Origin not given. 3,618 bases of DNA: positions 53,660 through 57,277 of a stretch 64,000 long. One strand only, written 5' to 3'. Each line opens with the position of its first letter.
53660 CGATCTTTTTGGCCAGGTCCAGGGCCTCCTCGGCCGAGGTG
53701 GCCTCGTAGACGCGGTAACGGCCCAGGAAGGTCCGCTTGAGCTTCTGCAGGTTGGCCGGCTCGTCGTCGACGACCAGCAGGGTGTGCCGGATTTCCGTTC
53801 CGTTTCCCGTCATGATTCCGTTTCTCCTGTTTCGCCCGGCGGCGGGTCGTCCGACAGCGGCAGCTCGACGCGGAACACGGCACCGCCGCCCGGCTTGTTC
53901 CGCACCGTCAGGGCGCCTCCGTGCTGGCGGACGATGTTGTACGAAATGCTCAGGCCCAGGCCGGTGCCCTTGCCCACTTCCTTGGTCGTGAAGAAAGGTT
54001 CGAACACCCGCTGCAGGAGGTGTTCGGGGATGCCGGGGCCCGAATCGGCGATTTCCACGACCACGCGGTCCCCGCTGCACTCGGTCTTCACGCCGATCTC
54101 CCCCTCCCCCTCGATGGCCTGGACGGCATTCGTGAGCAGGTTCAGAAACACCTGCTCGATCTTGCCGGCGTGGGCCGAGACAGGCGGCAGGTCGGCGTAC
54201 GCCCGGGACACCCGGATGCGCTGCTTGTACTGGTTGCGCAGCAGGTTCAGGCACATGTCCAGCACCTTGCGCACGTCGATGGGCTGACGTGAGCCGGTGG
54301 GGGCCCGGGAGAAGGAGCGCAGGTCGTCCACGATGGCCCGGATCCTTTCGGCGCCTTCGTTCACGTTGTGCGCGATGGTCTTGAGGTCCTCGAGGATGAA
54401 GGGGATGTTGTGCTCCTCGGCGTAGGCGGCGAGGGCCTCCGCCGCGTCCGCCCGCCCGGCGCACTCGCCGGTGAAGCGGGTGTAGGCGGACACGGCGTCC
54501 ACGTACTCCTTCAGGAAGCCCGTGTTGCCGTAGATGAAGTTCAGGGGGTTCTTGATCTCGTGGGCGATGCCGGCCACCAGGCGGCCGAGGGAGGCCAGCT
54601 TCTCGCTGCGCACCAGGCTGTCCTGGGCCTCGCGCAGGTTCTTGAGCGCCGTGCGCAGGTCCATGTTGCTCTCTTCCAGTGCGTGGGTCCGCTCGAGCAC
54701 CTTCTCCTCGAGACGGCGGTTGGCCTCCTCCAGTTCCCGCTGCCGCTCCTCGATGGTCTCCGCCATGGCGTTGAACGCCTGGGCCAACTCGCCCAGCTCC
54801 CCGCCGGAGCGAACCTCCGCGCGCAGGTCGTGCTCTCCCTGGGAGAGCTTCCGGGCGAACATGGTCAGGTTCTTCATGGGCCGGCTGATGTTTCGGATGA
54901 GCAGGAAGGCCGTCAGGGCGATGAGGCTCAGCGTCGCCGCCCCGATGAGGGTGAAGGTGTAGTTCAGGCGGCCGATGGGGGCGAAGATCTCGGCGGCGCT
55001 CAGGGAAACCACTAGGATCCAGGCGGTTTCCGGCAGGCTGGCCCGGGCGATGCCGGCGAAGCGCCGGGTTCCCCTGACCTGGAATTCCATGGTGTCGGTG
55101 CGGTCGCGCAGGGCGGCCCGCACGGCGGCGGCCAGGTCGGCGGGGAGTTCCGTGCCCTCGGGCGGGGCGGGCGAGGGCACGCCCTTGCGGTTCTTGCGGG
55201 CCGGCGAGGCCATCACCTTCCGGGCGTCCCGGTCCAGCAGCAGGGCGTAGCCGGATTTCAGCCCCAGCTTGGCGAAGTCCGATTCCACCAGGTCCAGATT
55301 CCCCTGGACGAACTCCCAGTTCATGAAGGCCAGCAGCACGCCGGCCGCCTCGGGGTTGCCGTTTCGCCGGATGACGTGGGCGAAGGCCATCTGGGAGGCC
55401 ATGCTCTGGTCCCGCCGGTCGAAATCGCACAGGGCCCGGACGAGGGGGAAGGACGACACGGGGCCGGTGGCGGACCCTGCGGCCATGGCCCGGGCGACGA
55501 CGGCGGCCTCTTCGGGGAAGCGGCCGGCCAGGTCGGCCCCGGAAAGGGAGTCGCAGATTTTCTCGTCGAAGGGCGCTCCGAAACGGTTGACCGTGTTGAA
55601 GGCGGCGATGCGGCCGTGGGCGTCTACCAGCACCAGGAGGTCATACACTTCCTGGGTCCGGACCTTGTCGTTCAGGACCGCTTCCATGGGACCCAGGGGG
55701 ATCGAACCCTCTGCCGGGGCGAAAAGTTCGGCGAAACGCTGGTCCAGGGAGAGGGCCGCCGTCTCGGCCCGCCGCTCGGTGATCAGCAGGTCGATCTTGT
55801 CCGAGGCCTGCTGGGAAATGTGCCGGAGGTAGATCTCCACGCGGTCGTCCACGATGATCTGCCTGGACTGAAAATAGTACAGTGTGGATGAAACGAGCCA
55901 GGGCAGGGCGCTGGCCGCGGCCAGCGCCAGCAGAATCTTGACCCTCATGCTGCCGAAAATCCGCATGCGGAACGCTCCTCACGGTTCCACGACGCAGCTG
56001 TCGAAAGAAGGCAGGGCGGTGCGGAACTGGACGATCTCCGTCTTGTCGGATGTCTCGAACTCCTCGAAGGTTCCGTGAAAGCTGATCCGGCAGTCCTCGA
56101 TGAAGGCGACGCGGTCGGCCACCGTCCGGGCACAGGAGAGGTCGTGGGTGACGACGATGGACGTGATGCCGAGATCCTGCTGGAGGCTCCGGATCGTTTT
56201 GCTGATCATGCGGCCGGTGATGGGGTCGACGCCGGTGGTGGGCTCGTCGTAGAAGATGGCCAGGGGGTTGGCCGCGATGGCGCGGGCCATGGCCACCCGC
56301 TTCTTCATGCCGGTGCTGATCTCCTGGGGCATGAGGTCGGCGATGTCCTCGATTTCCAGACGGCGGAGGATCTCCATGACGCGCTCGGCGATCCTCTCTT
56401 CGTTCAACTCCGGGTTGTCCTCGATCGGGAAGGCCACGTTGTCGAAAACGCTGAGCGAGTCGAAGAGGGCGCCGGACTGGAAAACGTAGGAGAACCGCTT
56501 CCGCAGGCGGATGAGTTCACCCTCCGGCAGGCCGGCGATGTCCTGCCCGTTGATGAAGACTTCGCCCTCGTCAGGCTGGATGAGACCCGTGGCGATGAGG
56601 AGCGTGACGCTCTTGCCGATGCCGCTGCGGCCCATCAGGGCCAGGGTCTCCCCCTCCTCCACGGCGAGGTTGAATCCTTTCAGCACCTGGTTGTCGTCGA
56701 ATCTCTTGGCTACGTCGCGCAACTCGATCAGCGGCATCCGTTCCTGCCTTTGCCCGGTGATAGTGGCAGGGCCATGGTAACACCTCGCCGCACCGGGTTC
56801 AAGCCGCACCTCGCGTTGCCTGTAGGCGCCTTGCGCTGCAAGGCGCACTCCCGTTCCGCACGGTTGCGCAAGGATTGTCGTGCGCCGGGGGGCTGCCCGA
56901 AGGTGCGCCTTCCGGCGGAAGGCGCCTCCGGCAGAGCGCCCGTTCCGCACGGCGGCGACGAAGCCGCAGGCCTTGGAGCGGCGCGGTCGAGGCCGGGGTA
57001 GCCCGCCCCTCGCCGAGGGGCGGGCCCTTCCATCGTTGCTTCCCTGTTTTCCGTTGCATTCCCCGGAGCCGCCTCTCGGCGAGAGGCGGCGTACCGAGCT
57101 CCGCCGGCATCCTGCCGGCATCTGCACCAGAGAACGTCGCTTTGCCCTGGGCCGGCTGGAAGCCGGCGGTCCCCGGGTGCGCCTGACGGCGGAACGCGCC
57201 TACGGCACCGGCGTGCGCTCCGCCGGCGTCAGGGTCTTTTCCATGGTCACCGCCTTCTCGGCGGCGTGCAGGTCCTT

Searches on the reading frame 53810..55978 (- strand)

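Call 84: search_protein_families(library=pfam, proteins=[window:53810-55978:-], max_evalue=0.0001)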
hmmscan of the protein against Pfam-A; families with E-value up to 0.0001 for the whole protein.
window:53810-55978:- (722 aa): 3 families
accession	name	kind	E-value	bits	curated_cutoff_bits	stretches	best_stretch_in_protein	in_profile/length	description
PF02518.31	HATPase_c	-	3.6e-28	98.7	26.4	1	606-709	5-110/111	Histidine kinase-, DNA gyrase B-, and HSP90-like ATPase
PF00672.30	HAMP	-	3.9e-12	46.7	25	1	359-411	1-53/53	HAMP domain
PF00512.31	HisKA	-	1.3e-10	41.6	26.9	1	464-491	2-29/66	His Kinase A (phospho-acceptor) domain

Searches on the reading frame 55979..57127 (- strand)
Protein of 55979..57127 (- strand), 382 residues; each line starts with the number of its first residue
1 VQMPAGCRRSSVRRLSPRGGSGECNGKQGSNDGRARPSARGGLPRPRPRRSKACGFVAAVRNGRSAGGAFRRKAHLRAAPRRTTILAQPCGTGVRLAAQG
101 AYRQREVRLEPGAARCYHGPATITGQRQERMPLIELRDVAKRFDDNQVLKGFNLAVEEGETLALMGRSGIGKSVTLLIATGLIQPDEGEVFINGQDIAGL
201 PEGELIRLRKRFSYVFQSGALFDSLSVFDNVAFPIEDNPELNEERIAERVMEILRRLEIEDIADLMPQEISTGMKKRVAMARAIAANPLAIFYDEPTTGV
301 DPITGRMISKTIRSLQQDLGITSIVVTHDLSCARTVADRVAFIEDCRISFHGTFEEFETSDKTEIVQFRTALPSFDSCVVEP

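Call 89: search_protein_families(library=pfam, proteins=[window:55979-57127:-], max_evalue=0.0001)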
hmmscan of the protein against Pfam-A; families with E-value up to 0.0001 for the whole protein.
window:55979-57127:- (382 aa): 1 family
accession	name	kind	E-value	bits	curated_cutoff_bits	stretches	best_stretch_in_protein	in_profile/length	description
PF00005.33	ABC_tran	-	8.1e-29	101.4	25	1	149-298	1-137/137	ABC transporter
